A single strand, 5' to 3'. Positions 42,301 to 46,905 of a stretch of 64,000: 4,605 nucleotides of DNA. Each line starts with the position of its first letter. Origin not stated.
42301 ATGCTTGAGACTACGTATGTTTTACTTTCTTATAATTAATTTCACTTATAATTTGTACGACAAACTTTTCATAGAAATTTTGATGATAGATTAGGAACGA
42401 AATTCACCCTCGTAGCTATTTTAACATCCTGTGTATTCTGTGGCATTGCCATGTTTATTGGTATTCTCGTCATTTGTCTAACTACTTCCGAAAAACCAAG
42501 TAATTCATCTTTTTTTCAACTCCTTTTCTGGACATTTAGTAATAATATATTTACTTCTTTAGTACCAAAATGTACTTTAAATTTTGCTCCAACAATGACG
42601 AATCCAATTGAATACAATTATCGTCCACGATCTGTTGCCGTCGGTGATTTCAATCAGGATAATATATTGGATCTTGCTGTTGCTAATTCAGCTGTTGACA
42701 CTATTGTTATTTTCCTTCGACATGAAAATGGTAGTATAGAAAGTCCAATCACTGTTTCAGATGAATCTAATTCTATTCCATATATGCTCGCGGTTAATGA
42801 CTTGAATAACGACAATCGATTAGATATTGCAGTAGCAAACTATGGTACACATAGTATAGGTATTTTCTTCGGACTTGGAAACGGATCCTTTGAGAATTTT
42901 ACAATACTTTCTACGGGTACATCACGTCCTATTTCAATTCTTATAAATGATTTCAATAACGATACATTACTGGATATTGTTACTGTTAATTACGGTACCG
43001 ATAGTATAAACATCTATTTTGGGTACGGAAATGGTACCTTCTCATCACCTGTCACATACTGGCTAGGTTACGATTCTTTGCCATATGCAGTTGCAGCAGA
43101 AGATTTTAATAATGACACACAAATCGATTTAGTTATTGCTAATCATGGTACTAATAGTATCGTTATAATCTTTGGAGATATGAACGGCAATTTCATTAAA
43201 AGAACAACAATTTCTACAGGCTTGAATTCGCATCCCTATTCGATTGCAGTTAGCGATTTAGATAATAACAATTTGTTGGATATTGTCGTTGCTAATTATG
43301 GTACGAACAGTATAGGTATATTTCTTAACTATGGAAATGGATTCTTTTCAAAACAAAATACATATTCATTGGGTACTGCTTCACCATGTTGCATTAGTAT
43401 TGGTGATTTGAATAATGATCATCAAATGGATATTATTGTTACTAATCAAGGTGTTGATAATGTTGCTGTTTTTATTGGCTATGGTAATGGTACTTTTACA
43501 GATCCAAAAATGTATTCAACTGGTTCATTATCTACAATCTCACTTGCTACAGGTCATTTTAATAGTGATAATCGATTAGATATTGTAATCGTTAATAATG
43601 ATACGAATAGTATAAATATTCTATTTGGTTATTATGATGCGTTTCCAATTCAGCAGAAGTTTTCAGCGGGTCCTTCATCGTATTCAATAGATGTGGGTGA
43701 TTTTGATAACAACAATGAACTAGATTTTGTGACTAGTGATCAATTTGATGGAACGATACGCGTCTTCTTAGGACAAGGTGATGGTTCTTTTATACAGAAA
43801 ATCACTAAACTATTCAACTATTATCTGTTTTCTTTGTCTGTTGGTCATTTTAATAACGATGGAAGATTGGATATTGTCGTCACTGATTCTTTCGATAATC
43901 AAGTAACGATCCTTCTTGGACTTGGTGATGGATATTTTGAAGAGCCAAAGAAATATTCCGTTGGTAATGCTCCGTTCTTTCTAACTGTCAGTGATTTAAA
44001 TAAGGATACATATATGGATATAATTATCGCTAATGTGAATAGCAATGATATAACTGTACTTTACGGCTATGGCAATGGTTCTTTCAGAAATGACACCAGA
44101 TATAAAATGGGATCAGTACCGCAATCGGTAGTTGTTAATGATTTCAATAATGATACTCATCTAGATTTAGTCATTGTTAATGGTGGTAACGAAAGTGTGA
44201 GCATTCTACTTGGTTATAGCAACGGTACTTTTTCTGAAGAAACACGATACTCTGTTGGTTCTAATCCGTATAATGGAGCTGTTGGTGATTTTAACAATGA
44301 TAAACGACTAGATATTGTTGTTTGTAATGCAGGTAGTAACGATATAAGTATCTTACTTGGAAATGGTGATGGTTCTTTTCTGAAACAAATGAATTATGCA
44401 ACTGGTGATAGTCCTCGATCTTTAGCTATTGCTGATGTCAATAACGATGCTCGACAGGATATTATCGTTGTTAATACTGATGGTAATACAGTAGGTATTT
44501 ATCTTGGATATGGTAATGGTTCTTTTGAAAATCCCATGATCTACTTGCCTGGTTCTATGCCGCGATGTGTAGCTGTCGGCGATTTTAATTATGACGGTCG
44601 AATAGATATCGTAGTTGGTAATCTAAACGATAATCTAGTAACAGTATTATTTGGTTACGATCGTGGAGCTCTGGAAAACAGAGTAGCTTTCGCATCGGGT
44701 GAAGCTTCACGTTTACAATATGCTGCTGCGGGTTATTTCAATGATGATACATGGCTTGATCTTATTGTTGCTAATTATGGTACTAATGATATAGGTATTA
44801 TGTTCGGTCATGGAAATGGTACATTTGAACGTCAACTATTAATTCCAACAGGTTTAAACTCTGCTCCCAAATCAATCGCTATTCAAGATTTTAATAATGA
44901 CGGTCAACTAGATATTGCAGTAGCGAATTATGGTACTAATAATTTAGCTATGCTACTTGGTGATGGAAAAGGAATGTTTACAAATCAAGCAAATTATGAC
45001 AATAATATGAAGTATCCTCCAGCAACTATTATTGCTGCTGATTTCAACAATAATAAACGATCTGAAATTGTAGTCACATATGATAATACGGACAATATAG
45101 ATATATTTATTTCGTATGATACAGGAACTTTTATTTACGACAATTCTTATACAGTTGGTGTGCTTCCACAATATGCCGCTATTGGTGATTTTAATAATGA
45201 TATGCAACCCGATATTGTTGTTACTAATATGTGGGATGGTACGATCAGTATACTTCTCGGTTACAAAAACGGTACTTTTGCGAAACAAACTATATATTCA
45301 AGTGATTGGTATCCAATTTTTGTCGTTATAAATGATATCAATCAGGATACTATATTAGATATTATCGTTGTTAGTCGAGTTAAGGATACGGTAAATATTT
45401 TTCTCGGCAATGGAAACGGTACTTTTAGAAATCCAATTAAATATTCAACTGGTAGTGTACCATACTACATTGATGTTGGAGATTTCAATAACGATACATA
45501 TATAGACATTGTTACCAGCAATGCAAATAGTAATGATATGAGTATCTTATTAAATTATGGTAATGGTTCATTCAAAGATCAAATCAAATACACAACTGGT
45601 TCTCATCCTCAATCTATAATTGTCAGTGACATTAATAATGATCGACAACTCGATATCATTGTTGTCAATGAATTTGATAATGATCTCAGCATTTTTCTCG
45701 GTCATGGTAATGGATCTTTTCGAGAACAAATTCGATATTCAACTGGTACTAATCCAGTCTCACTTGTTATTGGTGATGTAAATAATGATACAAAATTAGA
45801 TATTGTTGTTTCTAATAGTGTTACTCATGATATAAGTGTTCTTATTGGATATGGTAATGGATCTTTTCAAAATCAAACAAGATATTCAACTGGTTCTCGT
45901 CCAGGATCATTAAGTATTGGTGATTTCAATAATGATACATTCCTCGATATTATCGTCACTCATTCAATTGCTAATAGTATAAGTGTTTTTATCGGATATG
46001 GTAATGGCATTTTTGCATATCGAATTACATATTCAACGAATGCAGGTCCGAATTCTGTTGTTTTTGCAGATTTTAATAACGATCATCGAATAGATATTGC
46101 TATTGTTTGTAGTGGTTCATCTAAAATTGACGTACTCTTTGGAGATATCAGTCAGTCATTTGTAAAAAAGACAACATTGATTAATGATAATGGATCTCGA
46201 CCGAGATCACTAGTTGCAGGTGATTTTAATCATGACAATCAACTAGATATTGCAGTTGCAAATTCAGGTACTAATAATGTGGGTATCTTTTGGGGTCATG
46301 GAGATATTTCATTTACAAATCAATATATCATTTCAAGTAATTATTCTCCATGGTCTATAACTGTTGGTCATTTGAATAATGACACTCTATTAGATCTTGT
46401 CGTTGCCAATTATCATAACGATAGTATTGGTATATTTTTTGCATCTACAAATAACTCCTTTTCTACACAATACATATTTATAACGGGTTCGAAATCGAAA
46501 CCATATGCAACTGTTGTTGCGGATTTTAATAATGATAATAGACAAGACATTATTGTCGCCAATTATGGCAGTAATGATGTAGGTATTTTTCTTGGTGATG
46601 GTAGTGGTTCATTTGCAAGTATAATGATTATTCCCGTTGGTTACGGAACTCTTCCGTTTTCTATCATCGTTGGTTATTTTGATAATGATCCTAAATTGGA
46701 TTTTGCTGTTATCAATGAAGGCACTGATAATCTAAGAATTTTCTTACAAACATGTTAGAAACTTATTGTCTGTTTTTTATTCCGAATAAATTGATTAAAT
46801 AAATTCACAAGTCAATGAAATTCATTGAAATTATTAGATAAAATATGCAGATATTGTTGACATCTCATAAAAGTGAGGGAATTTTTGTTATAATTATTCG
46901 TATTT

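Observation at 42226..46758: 1.46k-aa type II membrane protein made of ~28 tandem FG-GAP/VCBS-like repeats (four predicted 7-bladed propellers)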

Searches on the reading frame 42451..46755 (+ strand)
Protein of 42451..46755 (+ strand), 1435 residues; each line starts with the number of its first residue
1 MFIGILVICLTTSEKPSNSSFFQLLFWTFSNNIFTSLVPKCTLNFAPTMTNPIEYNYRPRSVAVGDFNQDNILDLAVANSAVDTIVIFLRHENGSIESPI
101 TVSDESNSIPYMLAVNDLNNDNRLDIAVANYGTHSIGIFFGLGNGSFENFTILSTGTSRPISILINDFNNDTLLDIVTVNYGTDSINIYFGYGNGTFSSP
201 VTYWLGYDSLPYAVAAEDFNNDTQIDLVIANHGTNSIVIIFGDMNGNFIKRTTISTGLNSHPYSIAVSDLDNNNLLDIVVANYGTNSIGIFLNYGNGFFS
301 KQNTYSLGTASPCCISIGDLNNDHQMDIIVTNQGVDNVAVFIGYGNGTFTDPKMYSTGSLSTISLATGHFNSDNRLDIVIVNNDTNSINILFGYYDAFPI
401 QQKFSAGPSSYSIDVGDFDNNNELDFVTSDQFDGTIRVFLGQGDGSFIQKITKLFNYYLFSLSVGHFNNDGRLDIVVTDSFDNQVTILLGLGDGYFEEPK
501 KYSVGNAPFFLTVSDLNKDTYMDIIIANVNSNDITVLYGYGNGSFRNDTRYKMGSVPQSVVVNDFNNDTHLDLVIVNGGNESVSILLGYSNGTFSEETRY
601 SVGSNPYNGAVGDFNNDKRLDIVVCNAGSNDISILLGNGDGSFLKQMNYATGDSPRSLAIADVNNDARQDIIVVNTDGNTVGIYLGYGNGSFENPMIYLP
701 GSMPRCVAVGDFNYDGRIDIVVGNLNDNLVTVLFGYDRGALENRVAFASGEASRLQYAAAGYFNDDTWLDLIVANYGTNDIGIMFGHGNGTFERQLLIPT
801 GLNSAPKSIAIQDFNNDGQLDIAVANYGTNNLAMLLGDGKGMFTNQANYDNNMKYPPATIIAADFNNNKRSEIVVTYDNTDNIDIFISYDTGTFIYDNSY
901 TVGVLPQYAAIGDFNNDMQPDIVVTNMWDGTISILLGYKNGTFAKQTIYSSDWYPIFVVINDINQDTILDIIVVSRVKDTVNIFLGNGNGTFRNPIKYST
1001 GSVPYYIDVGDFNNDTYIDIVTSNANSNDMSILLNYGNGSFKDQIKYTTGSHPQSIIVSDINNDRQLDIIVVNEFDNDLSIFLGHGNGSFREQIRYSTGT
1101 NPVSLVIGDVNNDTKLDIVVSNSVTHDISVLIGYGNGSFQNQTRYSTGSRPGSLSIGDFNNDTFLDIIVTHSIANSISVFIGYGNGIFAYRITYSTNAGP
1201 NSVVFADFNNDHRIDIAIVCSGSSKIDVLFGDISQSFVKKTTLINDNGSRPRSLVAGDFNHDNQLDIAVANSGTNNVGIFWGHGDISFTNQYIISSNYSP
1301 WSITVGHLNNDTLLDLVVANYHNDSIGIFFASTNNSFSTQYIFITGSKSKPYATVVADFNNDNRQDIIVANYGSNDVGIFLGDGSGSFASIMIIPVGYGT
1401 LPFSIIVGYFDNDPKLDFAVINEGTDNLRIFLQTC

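Call 4: search_protein_families(library=pfam, proteins=[window:42451-46755:+], max_evalue=0.01)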
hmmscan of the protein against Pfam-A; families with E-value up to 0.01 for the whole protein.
window:42451-46755:+ (1435 aa): 3 families
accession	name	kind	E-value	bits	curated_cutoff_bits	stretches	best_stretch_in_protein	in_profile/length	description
PF13517.12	FG-GAP_3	-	2.4e-165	537.7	26.9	23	1060-1120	1-61/61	FG-GAP-like repeat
PF01839.29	FG-GAP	-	9.5e-54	179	22.1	3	60-82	3-25/37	FG-GAP repeat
PF04723.20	GRDA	-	0.0088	16.3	22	0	213-247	43-77/147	Glycine reductase complex selenoprotein A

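Call 16: find_encoding_contigs(protein=window:42451-46755:+, flank=5000, max_places=4)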
Protein window:42451-46755:+ (1435 aa): no gene with exactly this product is on record in the collection.

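Call 18: search_solved_structures(query=window:42586-46755:+, max_evalue=0.001, show_alignments=1)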
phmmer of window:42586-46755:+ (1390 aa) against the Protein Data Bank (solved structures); distinct sequences matched with E-value up to 0.001: 1.
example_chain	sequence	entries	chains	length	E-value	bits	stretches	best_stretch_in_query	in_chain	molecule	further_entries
9etn_A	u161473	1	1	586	3.1e-05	25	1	763-1137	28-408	Cartilage acidic protein 1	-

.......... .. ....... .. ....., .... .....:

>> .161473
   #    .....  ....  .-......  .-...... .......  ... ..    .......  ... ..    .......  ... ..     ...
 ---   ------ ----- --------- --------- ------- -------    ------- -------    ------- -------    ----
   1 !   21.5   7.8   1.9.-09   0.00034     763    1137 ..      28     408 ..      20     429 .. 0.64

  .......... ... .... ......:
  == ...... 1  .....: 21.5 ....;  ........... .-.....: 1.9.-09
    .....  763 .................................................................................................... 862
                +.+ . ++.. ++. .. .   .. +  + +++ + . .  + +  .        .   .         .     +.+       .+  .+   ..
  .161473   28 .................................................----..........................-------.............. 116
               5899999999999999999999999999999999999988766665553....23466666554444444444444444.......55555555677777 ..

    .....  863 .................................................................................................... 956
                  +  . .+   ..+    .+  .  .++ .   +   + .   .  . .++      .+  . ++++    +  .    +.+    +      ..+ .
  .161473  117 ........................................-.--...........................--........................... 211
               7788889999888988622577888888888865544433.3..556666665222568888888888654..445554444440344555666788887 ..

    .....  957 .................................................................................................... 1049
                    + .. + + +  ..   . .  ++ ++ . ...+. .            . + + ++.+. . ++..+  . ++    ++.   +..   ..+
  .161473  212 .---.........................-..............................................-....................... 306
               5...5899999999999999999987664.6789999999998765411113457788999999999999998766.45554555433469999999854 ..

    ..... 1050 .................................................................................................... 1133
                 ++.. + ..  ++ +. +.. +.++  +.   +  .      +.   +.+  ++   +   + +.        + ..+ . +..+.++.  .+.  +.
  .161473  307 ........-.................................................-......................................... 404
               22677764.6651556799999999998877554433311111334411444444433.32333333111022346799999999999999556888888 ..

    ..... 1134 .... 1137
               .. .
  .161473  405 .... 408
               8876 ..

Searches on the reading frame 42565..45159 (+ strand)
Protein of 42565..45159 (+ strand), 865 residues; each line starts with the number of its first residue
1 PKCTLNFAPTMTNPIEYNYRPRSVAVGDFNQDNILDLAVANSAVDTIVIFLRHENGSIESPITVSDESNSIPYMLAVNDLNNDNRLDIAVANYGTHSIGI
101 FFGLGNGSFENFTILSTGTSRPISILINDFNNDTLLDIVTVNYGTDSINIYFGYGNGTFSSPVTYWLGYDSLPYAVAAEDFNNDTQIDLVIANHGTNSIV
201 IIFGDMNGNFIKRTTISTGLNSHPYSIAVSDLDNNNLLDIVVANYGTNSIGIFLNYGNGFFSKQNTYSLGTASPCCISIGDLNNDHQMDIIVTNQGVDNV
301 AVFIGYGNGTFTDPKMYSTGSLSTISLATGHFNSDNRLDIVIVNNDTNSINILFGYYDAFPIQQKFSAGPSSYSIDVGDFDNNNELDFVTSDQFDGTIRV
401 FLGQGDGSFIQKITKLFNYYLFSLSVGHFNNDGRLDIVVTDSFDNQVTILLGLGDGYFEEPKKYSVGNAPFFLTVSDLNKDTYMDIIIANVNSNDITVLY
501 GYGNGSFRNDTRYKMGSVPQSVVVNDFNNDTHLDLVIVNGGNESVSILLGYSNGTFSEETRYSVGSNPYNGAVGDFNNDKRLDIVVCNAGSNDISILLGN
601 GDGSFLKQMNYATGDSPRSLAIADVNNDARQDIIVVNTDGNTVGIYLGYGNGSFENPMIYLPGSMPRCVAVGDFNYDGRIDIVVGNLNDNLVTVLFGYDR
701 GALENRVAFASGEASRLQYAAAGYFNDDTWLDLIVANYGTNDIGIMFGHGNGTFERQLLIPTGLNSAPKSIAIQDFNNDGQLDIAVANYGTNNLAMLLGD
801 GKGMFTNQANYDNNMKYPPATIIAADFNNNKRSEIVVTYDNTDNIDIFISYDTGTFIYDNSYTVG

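Call 69: predict_structure(alignment_id=A3)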
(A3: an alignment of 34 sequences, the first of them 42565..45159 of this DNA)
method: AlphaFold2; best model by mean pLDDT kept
length: 865 residues; sequences in the alignment: 34
mean_pLDDT: 86.7   pTM: 0.74
mean pLDDT of the five models: 86.7, 85.9, 86.0, 84.7, 84.8
residues with pLDDT >= 90: 422; 70-90: 377; 50-70: 49; < 50: 17
segments of 3 or more residues with pLDDT < 50: 1-5, 9-16, 712-715
pLDDT, mean of each block of 10 residues (from residue 1): 44 50 91 89 84 70 79 93 93 92 90 84 92 89 89 91 88 93 91 94 83 88 95 93 95 91 91 91 90 87 92 86 87 81 79 85 84 92 92 87 88 74 93 92 92 88 92 93 93 94 87 92 92 94 94 88 95 93 96 95 89 95 91 96 93 89 94 89 92 89 70 58 86 80 82 77 79 89 88 86 75 70 86 84 79 73 74
secondary structure, 60 per line:
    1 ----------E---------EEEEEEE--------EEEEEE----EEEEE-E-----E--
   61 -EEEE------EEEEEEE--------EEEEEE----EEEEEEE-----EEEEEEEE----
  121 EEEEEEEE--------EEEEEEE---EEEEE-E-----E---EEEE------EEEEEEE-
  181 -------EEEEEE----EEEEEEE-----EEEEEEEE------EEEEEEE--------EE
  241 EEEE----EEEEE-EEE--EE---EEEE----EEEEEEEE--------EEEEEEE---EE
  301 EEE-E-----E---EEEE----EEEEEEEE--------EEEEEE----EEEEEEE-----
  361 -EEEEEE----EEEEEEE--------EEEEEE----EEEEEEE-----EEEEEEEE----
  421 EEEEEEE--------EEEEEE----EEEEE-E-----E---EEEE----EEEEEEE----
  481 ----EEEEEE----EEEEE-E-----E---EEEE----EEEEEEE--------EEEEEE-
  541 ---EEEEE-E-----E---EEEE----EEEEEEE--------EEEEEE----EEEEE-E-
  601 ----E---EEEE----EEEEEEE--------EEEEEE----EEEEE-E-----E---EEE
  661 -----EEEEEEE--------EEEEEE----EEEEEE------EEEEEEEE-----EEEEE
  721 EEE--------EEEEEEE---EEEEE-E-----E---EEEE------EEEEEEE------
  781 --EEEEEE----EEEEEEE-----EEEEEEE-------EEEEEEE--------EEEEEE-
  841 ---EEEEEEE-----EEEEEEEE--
elements in order (helices of 4 or more, strands of 3 or more residues): E21-27 E36-41 E46-50 E62-65 E72-78 E87-92 E97-103 E109-116 E121-128 E137-143 E147-151 E163-166 E173-179 E188-193 E198-204 E210-217 E224-230 E239-244 E249-253 E255-257 E265-268 E273-280 E289-295 E299-303 E315-318 E323-330 E339-344 E349-355 E362-367 E372-378 E387-392 E397-403 E409-416 E421-427 E436-441 E446-450 E462-465 E470-476 E485-490 E495-499 E511-514 E519-525 E534-539 E544-548 E560-563 E568-574 E583-588 E593-597 E609-612 E617-623 E632-637 E642-646 E658-660 E666-672 E681-686 E691-696 E703-710 E716-723 E732-738 E742-746 E758-761 E768-774 E783-788 E793-799 E805-811 E819-825 E834-839 E844-850 E856-863

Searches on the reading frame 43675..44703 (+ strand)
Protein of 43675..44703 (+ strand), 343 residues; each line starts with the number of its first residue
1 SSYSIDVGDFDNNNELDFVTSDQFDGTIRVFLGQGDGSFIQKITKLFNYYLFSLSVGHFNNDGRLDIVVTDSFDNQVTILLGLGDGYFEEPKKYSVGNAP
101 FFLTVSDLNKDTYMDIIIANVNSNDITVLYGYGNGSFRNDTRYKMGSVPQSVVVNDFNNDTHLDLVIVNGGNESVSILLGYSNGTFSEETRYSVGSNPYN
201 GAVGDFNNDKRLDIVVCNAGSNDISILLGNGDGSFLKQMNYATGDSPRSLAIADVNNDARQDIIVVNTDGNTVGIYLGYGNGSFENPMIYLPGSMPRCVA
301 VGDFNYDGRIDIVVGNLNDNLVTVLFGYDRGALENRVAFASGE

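Call 25: find_related_loci(query=A1, collection=genome_contigs, flank=3000)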
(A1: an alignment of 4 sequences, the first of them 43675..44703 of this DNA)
Query A1 (343 aa) in genome_contigs; peptide patterns used: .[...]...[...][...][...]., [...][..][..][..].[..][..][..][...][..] (x = any residue, [..] = any of these).
600 stretches matched a pattern (row limit reached: there are more); 286 encode a relative of the query (tblastn E <= 1e-3); the best 80 are kept; 80 distinct loci.
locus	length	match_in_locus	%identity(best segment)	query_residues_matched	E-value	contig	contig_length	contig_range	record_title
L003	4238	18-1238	38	1-343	1e-71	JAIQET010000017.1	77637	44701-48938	MAG: Terriglobia bacterium isolate SRVP_17 SR-VP_26_10_2019_1_100cm_scaffold_397, whole genome shotgun sequence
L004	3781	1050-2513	37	1-343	5e-67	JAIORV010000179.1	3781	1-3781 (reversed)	MAG: Vulcanimicrobiota bacterium isolate SMBSF27 20075_Bin_1_contigs_1_c_000000001952, whole genome shotgun sequence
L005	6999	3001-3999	38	1-342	2e-66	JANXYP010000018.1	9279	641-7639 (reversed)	MAG: Chloroflexi bacterium isolate GL140_3_metabat_63 GL140_3_k141_2964736, whole genome shotgun sequence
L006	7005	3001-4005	36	4-342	1e-65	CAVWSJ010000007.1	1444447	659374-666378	MAG: Terriglobia bacterium isolate MFD05377.bin.2.152 genome assembly, contig: contig_83920, whole genome shotgun sequen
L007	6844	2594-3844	36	1-343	1e-65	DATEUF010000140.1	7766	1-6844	MAG TPA_asm: Pyrinomonadaceae bacterium isolate SMAG_U8334 k141_2174014, whole genome shotgun sequence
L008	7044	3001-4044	38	3-342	7e-64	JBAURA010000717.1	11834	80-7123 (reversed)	MAG: Chloroflexia bacterium isolate MFD09212_ilm_asm_bin2 k127_133802, whole genome shotgun sequence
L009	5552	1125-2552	36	1-343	7e-60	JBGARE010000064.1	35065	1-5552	MAG: Kofleriaceae bacterium isolate MAG_AAO_AS.67 AAOAS-67_NODE_64_length_35065_cov_7.544475, whole genome shotgun seque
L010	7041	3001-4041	38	3-342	7e-59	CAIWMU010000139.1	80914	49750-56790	MAG: uncultured Verrucomicrobia subdivision 3 bacterium isolate Loclat_bin-04207 genome assembly, contig: bin-04207:139/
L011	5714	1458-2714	33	2-343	6e-59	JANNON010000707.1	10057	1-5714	MAG: Blastocatellia bacterium isolate SOY_34_metabat_33 SOY_34_k141_2149460, whole genome shotgun sequence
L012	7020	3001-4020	38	4-343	6e-59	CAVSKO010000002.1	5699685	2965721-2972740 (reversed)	MAG: Blastocatellia bacterium isolate MFD09212.bin.1.217 genome assembly, contig: contig_268, whole genome shotgun seque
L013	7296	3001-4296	35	4-343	5e-58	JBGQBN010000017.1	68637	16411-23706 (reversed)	MAG: Terriglobia bacterium isolate OBJ2_061818_110_63 k141_2604407_length_68637_cov_15.0000, whole genome shotgun sequen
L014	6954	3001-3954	38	5-343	9e-57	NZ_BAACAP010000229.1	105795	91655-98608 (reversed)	Scytonema sp. NUACC26 sequence229, whole genome shotgun sequence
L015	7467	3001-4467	31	1-342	2e-56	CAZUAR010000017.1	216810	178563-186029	MAG TPA_asm: uncultured Kofleriaceae bacterium isolate binchicken_co242_106 genome assembly, contig: NODE_190_length_216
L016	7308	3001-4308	33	1-343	1e-56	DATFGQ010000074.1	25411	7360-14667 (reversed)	MAG TPA_asm: Blastocatellia bacterium isolate SMAG_U8667 k141_382279, whole genome shotgun sequence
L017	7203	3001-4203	41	1-343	3e-56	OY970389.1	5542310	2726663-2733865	MAG: Pyrinomonadaceae bacterium isolate MFD09206.bin.c.1 genome assembly, chromosome: 1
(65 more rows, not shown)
